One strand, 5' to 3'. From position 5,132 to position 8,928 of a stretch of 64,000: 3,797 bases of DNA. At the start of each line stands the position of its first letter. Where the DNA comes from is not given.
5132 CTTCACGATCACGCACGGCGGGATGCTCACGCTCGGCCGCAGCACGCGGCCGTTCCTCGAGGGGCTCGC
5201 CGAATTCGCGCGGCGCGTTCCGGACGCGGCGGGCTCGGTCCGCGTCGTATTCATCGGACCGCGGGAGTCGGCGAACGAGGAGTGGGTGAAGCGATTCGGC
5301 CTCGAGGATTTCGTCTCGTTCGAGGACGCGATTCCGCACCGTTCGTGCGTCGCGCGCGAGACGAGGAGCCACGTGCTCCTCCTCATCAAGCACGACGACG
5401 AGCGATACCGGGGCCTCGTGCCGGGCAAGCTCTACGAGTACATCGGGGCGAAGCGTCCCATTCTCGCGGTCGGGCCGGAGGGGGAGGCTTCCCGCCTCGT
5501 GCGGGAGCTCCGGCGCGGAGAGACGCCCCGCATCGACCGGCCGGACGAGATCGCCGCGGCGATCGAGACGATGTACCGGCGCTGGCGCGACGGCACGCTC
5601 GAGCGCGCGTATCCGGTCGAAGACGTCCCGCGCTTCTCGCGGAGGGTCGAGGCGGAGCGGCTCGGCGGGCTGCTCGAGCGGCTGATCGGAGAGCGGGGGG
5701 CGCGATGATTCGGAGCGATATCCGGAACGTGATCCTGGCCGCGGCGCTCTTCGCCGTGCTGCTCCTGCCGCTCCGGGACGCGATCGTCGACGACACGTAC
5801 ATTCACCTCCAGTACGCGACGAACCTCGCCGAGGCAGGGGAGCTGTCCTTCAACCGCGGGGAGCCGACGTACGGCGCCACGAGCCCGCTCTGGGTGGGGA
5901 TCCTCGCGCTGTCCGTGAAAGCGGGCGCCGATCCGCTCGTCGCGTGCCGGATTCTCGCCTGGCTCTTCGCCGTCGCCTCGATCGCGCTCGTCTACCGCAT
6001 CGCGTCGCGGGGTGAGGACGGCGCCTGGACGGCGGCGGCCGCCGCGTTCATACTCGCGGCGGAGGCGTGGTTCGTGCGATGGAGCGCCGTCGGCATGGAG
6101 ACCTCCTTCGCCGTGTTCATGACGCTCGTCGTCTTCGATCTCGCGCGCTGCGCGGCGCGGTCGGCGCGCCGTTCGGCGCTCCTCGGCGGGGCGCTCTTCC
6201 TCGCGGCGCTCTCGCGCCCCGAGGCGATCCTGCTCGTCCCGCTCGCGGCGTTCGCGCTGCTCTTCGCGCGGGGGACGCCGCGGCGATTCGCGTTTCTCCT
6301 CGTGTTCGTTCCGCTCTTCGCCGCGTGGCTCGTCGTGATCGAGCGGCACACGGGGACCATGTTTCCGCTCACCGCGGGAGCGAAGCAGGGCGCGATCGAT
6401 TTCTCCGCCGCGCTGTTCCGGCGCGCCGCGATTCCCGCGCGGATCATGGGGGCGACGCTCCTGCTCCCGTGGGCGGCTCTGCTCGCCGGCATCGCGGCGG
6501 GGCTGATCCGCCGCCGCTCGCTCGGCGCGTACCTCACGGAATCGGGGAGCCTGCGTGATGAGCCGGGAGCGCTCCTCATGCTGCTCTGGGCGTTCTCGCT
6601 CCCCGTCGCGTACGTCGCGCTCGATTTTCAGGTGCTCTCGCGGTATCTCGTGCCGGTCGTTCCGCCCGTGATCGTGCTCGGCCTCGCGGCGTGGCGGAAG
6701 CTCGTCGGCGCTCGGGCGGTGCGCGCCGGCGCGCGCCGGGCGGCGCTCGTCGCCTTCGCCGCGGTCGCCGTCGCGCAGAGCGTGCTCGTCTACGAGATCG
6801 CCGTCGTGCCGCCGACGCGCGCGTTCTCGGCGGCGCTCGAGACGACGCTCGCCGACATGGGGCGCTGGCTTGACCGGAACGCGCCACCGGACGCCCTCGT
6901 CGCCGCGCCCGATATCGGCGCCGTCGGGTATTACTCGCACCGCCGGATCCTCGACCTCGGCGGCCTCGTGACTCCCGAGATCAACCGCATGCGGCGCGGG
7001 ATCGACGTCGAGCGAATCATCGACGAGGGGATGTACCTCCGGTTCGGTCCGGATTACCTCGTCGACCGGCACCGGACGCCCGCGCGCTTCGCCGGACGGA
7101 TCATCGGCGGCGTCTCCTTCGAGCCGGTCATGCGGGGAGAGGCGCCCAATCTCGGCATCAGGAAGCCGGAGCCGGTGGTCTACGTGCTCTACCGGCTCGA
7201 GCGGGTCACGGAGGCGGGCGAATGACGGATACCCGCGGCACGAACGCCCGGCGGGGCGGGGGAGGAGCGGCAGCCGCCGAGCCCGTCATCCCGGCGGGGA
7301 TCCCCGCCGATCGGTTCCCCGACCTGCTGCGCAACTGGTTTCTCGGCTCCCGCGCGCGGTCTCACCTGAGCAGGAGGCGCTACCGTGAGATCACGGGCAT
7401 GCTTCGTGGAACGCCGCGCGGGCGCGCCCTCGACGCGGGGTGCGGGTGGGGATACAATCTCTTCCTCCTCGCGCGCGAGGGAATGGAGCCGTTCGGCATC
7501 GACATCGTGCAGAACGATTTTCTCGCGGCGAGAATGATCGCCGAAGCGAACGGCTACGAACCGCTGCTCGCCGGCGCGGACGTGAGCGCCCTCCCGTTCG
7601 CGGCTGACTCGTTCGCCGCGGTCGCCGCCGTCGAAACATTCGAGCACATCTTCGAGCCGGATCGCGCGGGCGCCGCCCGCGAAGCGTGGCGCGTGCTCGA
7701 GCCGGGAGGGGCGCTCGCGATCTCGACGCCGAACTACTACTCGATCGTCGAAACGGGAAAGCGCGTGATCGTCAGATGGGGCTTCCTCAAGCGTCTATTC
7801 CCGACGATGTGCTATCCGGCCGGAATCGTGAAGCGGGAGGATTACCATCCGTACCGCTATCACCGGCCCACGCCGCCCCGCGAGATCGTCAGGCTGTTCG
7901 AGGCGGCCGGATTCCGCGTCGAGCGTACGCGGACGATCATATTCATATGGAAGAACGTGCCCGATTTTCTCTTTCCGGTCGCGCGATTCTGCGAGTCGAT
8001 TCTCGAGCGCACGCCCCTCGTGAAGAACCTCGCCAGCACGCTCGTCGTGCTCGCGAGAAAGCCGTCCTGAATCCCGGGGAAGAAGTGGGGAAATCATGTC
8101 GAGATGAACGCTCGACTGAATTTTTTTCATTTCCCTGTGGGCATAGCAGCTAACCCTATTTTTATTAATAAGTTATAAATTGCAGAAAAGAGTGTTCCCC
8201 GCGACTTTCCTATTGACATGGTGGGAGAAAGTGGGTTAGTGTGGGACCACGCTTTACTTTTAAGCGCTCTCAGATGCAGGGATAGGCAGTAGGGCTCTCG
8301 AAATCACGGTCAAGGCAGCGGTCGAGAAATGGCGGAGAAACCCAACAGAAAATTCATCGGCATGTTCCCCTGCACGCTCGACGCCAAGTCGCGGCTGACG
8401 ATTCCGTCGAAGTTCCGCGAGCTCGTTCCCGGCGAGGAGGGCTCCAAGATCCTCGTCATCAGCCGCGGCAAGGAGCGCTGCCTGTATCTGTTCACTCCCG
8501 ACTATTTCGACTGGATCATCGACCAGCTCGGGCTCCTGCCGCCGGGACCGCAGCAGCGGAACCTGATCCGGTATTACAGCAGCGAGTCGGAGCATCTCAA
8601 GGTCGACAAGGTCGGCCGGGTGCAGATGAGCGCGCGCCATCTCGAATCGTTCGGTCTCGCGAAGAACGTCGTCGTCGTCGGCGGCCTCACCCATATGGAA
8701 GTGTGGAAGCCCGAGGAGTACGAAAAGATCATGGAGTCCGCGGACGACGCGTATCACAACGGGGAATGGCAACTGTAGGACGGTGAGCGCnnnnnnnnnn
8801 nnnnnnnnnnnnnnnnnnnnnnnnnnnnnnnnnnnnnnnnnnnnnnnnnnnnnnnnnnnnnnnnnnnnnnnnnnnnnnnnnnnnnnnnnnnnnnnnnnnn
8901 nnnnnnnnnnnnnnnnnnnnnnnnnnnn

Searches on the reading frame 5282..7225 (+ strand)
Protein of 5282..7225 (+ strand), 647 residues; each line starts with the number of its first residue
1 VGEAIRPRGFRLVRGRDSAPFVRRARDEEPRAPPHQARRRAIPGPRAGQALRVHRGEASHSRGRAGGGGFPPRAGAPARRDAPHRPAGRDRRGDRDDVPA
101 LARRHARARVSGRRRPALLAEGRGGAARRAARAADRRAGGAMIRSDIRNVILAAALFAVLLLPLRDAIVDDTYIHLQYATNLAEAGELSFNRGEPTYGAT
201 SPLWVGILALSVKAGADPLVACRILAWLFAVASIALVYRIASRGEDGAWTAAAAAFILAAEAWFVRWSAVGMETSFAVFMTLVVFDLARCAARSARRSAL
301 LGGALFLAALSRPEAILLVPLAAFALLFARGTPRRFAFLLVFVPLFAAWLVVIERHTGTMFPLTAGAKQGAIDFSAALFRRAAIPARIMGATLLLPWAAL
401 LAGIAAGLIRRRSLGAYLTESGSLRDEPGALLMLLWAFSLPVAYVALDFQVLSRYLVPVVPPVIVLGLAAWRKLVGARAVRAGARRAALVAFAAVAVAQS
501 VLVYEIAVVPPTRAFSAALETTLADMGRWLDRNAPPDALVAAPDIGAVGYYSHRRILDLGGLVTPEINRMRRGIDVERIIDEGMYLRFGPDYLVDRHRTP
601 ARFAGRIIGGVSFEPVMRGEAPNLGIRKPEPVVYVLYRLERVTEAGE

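Call 11: search_protein_families(library=pfam, proteins=[window:5282-7225:+], max_evalue=0.001)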
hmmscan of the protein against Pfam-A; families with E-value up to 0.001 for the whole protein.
window:5282-7225:+ (647 aa): 1 family
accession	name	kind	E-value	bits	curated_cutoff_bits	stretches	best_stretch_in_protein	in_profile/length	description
PF13231.12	PMT_2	-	1.5e-05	25.7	26.1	1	207-347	9-148/160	Dolichyl-phosphate-mannose-protein mannosyltransferase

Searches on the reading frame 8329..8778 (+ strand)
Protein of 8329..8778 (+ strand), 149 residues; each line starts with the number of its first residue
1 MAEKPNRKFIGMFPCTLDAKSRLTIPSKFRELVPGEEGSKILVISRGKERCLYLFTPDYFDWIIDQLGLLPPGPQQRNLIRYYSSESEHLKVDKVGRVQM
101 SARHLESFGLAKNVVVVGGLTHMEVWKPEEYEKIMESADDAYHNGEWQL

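Call 3: search_protein_families(library=pfam, proteins=[window:8329-8778:+], max_evalue=1)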
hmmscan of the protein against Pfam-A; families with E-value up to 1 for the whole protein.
window:8329-8778:+ (149 aa): 4 families
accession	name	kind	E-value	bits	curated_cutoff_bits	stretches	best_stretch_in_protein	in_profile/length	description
PF02381.23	MraZ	-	5.7e-19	68.3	23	2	89-138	7-56/72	MraZ protein, putative antitoxin-like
PF17672.6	FIMP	-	0.17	12.3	25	1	13-62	21-69/130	Fertilisation-influencing membrane protein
PF12404.13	DUF3663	-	0.23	11.9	25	1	91-119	33-60/77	Peptidase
PF17657.6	DNA_pol3_finger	-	0.29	10.9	22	1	45-89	49-93/166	Bacterial DNA polymerase III alpha subunit finger domain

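Call 4: search_protein_families(library=ncbifam, proteins=[window:8329-8778:+], max_evalue=1)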
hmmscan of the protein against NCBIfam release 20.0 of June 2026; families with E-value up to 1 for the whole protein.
window:8329-8778:+ (149 aa): 9 families
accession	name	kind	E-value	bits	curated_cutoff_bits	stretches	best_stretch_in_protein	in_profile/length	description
TIGR00242.1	TIGR00242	equivalog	3.3e-24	85.5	98.35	1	9-141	2-131/144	division/cell wall cluster transcriptional repressor MraZ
NF001476.0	PRK00326.2-2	equivalog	3e-23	82.3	162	1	7-137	3-141/163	division/cell wall cluster transcriptional repressor MraZ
NF001482.0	PRK00326.3-4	equivalog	3.8e-12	46.2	168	1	9-139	2-145/160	division/cell wall cluster transcriptional repressor MraZ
NF001477.0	PRK00326.2-4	equivalog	1e-11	45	162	1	8-138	3-134/155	division/cell wall cluster transcriptional repressor MraZ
NF001483.0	PRK00326.3-5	equivalog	2e-10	41.1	239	1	8-140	2-136/155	division/cell wall cluster transcriptional repressor MraZ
NF001475.0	PRK00326.2-1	equivalog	5.6e-07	29.6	257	1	9-144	4-140/149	division/cell wall cluster transcriptional repressor MraZ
NF006352.0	PRK08577.1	equivalog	0.0023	18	140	1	17-45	9-37/136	hypothetical protein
TIGR01439.1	lp_hng_hel_AbrB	domain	0.017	14.9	28.3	1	16-49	3-37/44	transcriptional regulator, AbrB family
NF040962.1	near_HgcAB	equivalog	0.037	13.9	70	1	16-65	9-61/70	HgcAB-associated protein HgcC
